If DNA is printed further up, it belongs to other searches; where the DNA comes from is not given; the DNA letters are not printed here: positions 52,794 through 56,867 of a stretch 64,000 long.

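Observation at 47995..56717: Bacterial-type addB-addA helicase-nuclease operon in an archaeal chromosome, with an iron-staple Cys set in both subunits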

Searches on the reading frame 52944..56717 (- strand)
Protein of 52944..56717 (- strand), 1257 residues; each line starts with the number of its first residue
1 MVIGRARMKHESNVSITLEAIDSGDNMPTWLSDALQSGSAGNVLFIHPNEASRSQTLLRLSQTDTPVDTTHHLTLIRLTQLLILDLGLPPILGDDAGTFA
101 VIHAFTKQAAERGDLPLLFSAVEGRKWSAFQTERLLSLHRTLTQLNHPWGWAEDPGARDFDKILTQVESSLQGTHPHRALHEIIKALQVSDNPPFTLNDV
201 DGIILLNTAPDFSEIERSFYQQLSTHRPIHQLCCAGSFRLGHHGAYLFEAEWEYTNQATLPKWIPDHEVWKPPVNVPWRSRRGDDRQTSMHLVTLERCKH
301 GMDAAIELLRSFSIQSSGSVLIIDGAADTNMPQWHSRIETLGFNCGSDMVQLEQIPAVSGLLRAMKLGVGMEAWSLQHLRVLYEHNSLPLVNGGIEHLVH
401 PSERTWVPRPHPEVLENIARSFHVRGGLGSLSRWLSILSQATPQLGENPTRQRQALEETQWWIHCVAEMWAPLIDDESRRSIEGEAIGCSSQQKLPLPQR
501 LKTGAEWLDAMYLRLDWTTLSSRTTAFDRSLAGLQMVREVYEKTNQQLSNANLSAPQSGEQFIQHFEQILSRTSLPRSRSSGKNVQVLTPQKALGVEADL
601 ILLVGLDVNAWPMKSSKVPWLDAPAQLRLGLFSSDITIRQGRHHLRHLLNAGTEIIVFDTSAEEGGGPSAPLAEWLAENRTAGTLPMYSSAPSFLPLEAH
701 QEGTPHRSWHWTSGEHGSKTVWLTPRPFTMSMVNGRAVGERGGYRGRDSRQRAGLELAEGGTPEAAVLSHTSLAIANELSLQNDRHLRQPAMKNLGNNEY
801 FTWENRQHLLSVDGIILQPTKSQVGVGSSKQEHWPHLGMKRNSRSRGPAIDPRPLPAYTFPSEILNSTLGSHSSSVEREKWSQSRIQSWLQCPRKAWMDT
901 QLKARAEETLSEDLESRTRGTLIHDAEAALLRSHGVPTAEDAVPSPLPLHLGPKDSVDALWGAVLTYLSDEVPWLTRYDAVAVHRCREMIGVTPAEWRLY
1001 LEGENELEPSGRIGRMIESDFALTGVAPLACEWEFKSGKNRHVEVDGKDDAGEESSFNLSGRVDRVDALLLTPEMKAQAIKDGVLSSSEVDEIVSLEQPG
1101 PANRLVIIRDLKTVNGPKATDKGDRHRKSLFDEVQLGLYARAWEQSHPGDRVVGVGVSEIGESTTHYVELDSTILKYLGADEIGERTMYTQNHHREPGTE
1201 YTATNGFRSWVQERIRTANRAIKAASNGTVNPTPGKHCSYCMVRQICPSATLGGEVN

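Call 3: search_protein_families(library=pfam, proteins=[window:52944-56717:-], max_evalue=0.01)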
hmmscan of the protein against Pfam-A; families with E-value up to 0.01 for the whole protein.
window:52944-56717:- (1257 aa): 1 family
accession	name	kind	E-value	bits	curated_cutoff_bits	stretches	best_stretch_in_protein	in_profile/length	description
PF12705.13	PDDEXK_1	-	1.3e-18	68.3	22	2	1106-1248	138-247/247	PD-(D/E)XK nuclease superfamily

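Call 4: search_protein_families(library=ncbifam, proteins=[window:52944-56717:-], max_evalue=0.01)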
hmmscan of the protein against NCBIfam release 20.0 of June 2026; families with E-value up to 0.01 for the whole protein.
window:52944-56717:- (1257 aa): 3 families
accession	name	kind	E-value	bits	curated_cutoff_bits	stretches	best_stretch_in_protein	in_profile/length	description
TIGR03623.1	TIGR03623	subfamily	2.4e-09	36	299.6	1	890-926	609-645/876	probable DNA repair protein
TIGR02786.1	addB_alphas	equivalog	2.4e-09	35.9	486.5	1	553-671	578-694/1024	double-strand break repair protein AddB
TIGR00372.1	cas4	equivalog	3.2e-05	23.8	65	0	1218-1248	146-179/180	CRISPR-associated protein Cas4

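Call 13: search_solved_structures(query=window:52944-56717:-, max_evalue=1, show_alignments=2)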
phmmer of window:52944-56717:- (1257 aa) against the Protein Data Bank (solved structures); distinct sequences matched with E-value up to 1: 5.
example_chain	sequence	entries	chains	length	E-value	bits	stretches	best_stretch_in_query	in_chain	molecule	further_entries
1fl2_A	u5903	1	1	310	0.048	14.2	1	1039-1097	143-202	ALKYL HYDROPEROXIDE REDUCTASE SUBUNIT F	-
1hyu_A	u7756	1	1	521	0.05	14.2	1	1039-1097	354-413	ALKYL HYDROPEROXIDE REDUCTASE SUBUNIT F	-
1y97_A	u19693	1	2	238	0.06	13.9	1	288-369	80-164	Three prime repair exonuclease 2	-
4o5q_A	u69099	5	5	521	0.11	13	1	1039-1097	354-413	Alkyl hydroperoxide reductase subunit F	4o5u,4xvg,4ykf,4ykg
6a45_A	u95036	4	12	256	0.26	11.8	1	294-377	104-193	Three prime repair exonuclease 2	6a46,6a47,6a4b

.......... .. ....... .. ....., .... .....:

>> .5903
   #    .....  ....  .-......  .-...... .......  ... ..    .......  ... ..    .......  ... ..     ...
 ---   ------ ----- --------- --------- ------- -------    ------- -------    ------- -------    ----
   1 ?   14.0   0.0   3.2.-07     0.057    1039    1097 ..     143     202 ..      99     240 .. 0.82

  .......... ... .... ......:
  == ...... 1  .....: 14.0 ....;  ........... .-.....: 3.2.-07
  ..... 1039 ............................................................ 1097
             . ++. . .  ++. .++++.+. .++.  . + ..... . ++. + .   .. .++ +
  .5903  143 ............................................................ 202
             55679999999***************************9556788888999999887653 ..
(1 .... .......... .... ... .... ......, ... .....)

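Call 14: find_homologous_proteins(query=window:52944-56717:-, max_evalue=0.001)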
Query window:52944-56717:- (1257 aa): 54 proteins with E <= 0.001 among 8000 candidates.
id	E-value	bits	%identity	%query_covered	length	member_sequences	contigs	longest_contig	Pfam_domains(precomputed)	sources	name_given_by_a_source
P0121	0.0e+0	2655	90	100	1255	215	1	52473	PF12705.14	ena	-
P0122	0.0e+0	2399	81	100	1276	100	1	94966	PF12705.14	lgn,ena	-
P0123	0.0e+0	2159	73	99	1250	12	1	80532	PF12705.14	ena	-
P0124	0.0e+0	1983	66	99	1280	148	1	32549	PF12705.14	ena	-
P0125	0.0e+0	1953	65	99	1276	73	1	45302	PF12705.14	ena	-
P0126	0.0e+0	1939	65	99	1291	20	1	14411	PF12705.14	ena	-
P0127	0.0e+0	1930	65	99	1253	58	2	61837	PF12705.14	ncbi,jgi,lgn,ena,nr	ncbi:MAG: hypothetical protein HOJ60_04695 [Euryarchaeota archaeon]|jgi:hypothetical protein|nr:hypo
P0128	0.0e+0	1919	65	99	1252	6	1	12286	PF12705.14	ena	-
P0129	0.0e+0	1635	57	99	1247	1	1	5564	PF12705.14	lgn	-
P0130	0.0e+0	1611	57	99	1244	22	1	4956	PF12705.14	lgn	-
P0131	0.0e+0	1608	57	99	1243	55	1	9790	PF12705.14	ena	-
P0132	0.0e+0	1599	57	99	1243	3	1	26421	PF12705.14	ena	-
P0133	0.0e+0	1597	57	99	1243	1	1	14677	PF12705.14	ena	-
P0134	0.0e+0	1582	56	99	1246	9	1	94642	PF12705.14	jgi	-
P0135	0.0e+0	1536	54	99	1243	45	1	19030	PF12705.14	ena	-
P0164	1.0e-296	1005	40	99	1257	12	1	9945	PF12705.14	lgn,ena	-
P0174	1.0e-147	512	30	98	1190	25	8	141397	PF12705.14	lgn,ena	-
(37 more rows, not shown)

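Call 19: search_solved_structures(query=A1, max_evalue=1, show_alignments=3)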
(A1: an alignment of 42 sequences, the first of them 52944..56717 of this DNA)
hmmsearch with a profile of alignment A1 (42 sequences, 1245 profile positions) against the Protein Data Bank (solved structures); distinct sequences matched with E-value up to 1: 1.
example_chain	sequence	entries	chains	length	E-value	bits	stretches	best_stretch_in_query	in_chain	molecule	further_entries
4r5q_A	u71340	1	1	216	0.032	15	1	849-927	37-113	CRISPR-associated exonuclease, Cas4 family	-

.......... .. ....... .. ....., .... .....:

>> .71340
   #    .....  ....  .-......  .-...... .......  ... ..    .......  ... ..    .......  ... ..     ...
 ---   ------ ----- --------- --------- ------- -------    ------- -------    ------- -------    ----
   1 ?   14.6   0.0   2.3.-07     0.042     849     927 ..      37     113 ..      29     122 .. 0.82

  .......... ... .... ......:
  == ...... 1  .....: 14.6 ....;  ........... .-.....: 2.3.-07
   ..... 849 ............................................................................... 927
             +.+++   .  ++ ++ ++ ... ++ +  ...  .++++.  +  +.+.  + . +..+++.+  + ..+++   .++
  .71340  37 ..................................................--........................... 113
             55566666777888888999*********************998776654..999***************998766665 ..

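Call 36: find_encoding_contigs(protein=P0174, flank=10000, max_places=2)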
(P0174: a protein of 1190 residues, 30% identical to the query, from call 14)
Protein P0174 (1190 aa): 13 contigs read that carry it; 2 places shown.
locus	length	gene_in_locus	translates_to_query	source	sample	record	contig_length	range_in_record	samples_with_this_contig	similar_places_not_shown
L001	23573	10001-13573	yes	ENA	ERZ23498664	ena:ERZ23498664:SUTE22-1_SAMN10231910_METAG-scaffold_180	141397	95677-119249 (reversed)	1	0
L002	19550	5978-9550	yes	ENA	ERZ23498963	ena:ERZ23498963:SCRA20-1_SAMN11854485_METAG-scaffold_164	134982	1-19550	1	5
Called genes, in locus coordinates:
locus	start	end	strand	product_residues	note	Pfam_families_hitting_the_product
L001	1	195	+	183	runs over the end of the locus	PF14478:DUF4430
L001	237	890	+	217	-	PF20221:DUF6580 (weak)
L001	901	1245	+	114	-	PF01981:PTH2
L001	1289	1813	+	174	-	PF05995:CDO_I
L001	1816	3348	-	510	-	-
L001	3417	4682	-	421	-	PF00155:Aminotran_1_2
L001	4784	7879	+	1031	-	PF25390:WD40_RLD, PF00415:RCC1, PF13540:RCC1_2, PF13540:RCC1_2, PF25390:WD40_RLD, PF00415:RCC1, PF13540:RCC1_2, PF07699:Ephrin_rec_like (weak), +1 more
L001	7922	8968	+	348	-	PF01212:Beta_elim_lyase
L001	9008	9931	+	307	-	-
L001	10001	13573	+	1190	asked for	PF12705:PDDEXK_1 (faint)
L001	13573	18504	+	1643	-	PF13245:AAA_19 (faint), PF00580:UvrD-helicase, PF13361:UvrD_C, PF13538:UvrD_C_2 (faint), PF12705:PDDEXK_1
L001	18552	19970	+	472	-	PF01546:Peptidase_M20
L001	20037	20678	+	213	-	PF10473:CENP-F_leu_zip (weak)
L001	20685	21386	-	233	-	PF14602:Hexapep_2 (faint), PF00132:Hexapep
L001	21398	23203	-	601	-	PF07690:MFS_1 (weak), PF11700:ATG22, PF07690:MFS_1 (weak), PF11700:ATG22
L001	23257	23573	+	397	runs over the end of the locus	PF04055:Radical_SAM (weak)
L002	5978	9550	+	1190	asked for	PF12705:PDDEXK_1 (faint)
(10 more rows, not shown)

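Call 41: find_homologous_proteins(query=A1, max_evalue=0.001)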
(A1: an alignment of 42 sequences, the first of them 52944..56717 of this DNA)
Query A1 (42 sequences) (1257 aa, profile of the alignment): 53 proteins with E <= 0.001 among 8000 candidates.
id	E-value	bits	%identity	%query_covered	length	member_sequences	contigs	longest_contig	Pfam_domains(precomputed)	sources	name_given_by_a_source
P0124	0.0e+0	1941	66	99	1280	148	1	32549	PF12705.14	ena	-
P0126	0.0e+0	1939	65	99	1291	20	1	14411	PF12705.14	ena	-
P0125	0.0e+0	1938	65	99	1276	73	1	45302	PF12705.14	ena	-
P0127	0.0e+0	1926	65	99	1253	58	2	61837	PF12705.14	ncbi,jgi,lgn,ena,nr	ncbi:MAG: hypothetical protein HOJ60_04695 [Euryarchaeota archaeon]|jgi:hypothetical protein|nr:hypo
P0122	0.0e+0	1920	81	100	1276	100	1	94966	PF12705.14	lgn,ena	-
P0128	0.0e+0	1918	65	99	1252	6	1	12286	PF12705.14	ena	-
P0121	0.0e+0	1912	90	100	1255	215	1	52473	PF12705.14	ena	-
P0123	0.0e+0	1892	73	99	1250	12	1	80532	PF12705.14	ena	-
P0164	0.0e+0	1890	40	99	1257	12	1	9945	PF12705.14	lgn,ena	-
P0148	0.0e+0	1884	42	99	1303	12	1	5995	PF12705.14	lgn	-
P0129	0.0e+0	1883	57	99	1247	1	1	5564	PF12705.14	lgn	-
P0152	0.0e+0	1883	43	99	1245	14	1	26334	PF12705.14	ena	-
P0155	0.0e+0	1878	40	98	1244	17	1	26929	PF12705.14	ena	-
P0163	0.0e+0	1871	40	99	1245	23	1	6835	PF12705.14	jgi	jgi:hypothetical protein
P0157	0.0e+0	1871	42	99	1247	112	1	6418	PF12705.14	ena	-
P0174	0.0e+0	1214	30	98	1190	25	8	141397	PF12705.14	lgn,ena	-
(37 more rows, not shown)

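Call 59: search_protein_families(library=padloc, proteins=[window:52944-56717:-], max_evalue=0.001)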
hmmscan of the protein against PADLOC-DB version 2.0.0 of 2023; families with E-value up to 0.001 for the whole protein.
window:52944-56717:- (1257 aa): 3 families
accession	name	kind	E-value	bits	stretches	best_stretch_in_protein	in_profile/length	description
PDLC00943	Cas4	-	8.5e-06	23.8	0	1218-1248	146-179/180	CRISPR-associated protein Cas4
PDLC01447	Cas4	-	0.00044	18.8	0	881-926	5-43/161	"CAS-I,CAS-II,CAS-III,CAS-IV,CAS-V,CAS-VI; acquisition_associated"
PDLC01250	Cas4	-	0.00098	17.4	0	1214-1248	134-168/168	"CAS-I,CAS-II,CAS-III,CAS-IV,CAS-V,CAS-VI; acquisition_associated"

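Call 66: find_related_loci(query=A1, collection=genome_contigs, flank=6000)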
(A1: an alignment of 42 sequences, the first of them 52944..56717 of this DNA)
Query A1 (1257 aa) in genome_contigs; peptide patterns used: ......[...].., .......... (x = any residue, [..] = any of these).
376 stretches matched a pattern; 333 encode a relative of the query (tblastn E <= 1e-3); the best 80 are kept; 80 distinct loci.
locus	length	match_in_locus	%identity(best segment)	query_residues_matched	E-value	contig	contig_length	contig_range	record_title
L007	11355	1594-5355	81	4-1257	0e+0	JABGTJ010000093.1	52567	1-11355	MAG: Methanobacteriota archaeon isolate SI034_bin128 k141_611390, whole genome shotgun sequence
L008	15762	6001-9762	81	4-1257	0e+0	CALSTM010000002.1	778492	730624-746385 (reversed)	MAG: Candidatus Poseidoniaceae archaeon isolate W_MB9_1 genome assembly, contig: contig_6995_partial_0_778492_W_MB9, who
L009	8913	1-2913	92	287-1257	0e+0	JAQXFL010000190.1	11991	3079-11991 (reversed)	MAG: Candidatus Poseidoniaceae archaeon isolate cluster3-bin.87 k119_922084, whole genome shotgun sequence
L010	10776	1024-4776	66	7-1255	0e+0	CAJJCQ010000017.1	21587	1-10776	uncultured Candidatus Poseidoniales archaeon isolate FRAM18_bin097 genome assembly, contig: FRAM17_bin097-17, whole geno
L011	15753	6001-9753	66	7-1255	0e+0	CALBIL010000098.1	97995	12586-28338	MAG TPA_asm: uncultured euryarchaeote isolate ERR2206762_bin.189_CONCOCT_v1.1_MAG genome assembly, contig: ERZ887853.37,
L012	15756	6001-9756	65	6-1255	0e+0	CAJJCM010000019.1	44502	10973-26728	uncultured Candidatus Poseidoniales archaeon isolate FRAM18_bin092 genome assembly, contig: FRAM17_bin092-19, whole geno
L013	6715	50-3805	66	7-1256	0e+0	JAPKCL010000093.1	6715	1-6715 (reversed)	MAG: Candidatus Poseidoniaceae archaeon isolate ANT-63 NODE_6312_length_6715_cov_6.359159, whole genome shotgun sequence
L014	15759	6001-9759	65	7-1257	0e+0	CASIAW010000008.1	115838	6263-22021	MAG: Candidatus Poseidoniaceae archaeon isolate FRAM_WSC20_S26_SRF_bin_100_1 genome assembly, contig: FRAM_WSC20_S26_SW_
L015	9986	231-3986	65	8-1256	0e+0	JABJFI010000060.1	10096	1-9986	MAG: Methanobacteriota archaeon isolate SI074_bin121 k141_2037441, whole genome shotgun sequence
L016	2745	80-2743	89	1-888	0e+0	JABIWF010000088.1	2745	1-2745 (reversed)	MAG: Methanobacteriota archaeon isolate SI072_bin89 k141_2532802, whole genome shotgun sequence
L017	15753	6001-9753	65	7-1255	0e+0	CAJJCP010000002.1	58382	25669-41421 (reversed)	uncultured Candidatus Poseidoniales archaeon isolate FRAM18_bin100 genome assembly, contig: FRAM17_bin100-2, whole genom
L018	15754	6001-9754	64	7-1255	0e+0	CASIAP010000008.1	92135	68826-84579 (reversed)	MAG: Candidatus Poseidoniaceae archaeon isolate FRAM_WSC20_S10_SRF_bin_132_1 genome assembly, contig: FRAM_WSC20_S10_SW_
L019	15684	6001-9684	57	16-1248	0e+0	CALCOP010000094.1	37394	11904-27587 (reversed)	MAG TPA_asm: uncultured euryarchaeote isolate ERR599165_bin.117_CONCOCT_v1.1_MAG genome assembly, contig: ERZ842087.154,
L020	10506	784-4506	57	8-1254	0e+0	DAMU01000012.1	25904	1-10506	MAG TPA_asm: Euryarchaeota archaeon UBA91 UBA91_contig_75757, whole genome shotgun sequence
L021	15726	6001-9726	56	7-1254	0e+0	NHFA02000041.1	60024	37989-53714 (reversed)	MAG: Euryarchaeota archaeon TMED99 47050, whole genome shotgun sequence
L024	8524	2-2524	74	417-1257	0e+0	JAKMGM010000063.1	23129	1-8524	MAG: Candidatus Poseidoniaceae archaeon isolate MOX_bin98 PPB.contigs.fa_k127_635093, whole genome shotgun sequence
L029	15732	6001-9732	46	4-1257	0e+0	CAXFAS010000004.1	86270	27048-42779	MAG TPA_asm: uncultured euryarchaeote isolate ERR599092_binner12_Refined_81 genome assembly, contig: ERZ841394.229, whol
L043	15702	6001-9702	47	14-1255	0e+0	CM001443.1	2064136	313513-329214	MAG: uncultured Candidatus Poseidoniales archaeon isolate MG-II chromosome, whole genome shotgun sequence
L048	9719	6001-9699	42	12-1247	0e+0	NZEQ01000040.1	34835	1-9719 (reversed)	MAG: Verrucomicrobiales bacterium isolate ARS100 6669, whole genome shotgun sequence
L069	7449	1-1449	92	775-1257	0e+0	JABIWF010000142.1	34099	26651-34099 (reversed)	MAG: Methanobacteriota archaeon isolate SI072_bin89 k141_2935477, whole genome shotgun sequence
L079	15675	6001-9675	38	14-1257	0e+0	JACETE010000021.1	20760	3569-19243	MAG: Candidatus Poseidoniales archaeon isolate MCMED-G34 MGII-MCMED-G34-C21, whole genome shotgun sequence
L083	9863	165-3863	37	6-1257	0e+0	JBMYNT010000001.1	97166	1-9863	MAG: Candidatus Poseidoniaceae archaeon isolate ME_XS_2307_bin_75 ME_XS_2307_bin_75_0, whole genome shotgun sequence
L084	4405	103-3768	38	15-1257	0e+0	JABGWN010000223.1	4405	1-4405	MAG: Methanobacteriota archaeon isolate SI034_bin52 k141_1548530, whole genome shotgun sequence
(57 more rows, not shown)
